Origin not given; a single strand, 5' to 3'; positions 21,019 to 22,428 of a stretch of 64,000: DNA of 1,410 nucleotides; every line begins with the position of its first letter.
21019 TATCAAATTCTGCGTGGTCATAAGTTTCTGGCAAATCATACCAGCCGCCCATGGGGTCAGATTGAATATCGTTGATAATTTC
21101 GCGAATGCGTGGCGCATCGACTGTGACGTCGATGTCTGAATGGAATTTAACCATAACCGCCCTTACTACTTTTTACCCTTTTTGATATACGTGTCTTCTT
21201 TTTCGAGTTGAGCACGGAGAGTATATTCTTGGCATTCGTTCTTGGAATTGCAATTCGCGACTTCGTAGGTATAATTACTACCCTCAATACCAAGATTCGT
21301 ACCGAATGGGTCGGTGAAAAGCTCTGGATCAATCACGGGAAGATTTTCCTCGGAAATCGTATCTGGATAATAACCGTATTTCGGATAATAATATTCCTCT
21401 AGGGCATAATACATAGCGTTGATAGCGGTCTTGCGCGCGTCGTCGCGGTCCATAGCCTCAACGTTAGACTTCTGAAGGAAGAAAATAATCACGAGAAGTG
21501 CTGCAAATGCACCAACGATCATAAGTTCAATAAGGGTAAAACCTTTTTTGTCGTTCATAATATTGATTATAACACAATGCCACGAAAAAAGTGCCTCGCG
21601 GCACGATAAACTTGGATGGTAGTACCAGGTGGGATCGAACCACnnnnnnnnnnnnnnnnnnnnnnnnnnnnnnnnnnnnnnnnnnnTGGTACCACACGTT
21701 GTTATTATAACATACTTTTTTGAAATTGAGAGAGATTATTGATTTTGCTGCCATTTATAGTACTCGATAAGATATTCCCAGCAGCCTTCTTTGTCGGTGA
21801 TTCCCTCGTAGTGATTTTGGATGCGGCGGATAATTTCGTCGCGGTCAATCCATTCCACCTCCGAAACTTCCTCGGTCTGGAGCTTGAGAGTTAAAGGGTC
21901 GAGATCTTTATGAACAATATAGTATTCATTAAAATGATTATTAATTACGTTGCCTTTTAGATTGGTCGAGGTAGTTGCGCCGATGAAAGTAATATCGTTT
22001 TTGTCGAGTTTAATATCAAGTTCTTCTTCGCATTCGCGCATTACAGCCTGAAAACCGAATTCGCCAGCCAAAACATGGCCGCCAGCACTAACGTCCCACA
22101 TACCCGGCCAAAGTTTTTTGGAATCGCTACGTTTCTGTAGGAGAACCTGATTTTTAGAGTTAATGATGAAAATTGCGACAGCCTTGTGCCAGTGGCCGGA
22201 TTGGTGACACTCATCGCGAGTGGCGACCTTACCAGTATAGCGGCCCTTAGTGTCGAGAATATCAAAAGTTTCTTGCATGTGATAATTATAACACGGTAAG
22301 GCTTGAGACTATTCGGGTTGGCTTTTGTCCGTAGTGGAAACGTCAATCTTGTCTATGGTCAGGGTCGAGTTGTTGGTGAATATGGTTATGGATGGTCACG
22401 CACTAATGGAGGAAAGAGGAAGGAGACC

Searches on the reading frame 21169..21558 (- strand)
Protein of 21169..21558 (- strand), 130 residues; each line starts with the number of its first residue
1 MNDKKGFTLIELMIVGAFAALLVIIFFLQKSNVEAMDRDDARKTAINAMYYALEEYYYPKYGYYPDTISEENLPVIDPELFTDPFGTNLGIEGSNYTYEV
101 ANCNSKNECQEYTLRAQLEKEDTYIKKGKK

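Call 31: find_encoding_contigs(protein=window:21169-21558:-, flank=10000, max_places=10)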
Protein window:21169-21558:- (130 aa): 20 contigs read that carry it; 10 places shown.
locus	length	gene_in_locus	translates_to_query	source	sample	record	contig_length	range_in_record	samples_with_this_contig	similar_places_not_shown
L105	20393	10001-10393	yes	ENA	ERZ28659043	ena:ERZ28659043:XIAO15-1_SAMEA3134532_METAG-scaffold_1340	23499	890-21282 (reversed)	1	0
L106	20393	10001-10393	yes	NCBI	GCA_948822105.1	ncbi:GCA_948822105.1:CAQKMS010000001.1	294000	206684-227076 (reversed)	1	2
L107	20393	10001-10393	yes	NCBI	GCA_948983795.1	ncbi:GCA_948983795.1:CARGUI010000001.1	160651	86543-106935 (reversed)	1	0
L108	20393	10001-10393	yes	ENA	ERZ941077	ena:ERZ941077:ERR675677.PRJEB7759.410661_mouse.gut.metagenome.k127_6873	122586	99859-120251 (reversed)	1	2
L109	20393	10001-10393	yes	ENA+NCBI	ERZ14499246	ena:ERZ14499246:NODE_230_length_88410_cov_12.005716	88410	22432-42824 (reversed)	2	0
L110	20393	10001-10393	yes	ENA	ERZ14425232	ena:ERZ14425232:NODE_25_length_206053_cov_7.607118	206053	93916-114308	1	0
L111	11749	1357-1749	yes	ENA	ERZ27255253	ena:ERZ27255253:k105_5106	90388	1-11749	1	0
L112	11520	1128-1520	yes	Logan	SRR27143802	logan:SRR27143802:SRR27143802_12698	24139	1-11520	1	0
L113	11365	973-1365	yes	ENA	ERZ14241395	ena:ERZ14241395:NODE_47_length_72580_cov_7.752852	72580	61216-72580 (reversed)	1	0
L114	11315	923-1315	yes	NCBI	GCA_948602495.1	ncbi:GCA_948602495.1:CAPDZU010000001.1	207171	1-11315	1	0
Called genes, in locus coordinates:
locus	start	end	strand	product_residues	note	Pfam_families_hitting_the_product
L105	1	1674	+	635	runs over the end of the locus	-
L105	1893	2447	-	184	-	-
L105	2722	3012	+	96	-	-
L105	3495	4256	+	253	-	-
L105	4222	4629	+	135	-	-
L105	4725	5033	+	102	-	-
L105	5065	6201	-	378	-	PF00702:Hydrolase, PF08282:Hydrolase_3 (faint)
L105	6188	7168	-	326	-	-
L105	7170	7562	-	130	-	PF01022:HTH_5, PF12840:HTH_20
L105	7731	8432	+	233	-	PF20772:TACO1_YebC_N, PF01709:Transcrip_reg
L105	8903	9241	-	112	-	-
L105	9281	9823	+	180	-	PF00293:NUDIX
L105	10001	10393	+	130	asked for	-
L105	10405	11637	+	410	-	PF00342:PGI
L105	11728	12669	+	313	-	PF00696:AA_kinase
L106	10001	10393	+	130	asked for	-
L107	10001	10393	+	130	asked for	-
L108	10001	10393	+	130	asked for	-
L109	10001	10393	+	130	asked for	-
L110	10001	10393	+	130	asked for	-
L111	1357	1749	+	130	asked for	-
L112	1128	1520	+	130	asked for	-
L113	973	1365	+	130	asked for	-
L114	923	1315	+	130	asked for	-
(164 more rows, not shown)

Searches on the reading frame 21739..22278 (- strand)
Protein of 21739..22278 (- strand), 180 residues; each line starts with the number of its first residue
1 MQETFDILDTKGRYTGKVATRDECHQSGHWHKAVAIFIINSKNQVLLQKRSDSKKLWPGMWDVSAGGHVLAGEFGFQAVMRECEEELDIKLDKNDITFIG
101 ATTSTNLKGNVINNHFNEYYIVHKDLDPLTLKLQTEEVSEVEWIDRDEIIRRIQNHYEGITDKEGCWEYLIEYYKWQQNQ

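Call 30: find_encoding_contigs(protein=window:21739-22278:-, flank=10000, max_places=10)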
Protein window:21739-22278:- (180 aa): 18 contigs read that carry it; 10 places shown.
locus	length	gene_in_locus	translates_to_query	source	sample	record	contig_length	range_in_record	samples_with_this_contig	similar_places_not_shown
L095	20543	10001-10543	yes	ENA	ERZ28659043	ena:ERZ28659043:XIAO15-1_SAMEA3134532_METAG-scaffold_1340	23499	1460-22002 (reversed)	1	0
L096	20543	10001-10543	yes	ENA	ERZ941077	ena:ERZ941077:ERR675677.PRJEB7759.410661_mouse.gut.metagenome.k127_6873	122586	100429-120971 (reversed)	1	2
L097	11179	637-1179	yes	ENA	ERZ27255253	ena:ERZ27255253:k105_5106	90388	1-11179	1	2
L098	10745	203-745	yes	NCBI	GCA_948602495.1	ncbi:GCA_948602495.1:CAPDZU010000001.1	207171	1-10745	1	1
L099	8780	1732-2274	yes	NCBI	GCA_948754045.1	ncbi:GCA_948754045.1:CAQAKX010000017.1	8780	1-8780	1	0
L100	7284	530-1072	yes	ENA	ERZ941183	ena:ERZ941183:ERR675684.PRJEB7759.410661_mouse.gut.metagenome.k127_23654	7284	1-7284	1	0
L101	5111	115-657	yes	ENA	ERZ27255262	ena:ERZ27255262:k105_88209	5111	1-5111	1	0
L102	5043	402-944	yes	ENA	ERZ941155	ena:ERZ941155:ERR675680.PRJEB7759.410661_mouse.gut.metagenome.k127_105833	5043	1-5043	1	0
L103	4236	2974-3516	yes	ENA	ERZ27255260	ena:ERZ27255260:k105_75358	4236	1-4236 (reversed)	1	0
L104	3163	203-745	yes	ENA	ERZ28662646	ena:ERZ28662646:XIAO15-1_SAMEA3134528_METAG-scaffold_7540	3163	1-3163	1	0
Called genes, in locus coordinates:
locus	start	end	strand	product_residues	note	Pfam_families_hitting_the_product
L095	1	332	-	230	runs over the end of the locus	-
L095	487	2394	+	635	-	-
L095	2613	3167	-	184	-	-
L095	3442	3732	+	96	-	-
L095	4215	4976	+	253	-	-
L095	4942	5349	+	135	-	-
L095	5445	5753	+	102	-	-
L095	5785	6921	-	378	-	PF00702:Hydrolase, PF08282:Hydrolase_3 (faint)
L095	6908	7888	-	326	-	-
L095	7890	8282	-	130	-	PF01022:HTH_5, PF12840:HTH_20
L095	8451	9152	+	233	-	PF20772:TACO1_YebC_N, PF01709:Transcrip_reg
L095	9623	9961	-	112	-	-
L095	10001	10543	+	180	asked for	PF00293:NUDIX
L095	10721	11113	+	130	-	-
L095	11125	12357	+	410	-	PF00342:PGI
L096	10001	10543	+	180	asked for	PF00293:NUDIX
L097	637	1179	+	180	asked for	PF00293:NUDIX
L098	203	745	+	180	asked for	PF00293:NUDIX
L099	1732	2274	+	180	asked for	PF00293:NUDIX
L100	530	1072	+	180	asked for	PF00293:NUDIX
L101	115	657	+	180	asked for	PF00293:NUDIX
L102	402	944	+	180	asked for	PF00293:NUDIX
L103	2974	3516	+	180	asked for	PF00293:NUDIX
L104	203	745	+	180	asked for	PF00293:NUDIX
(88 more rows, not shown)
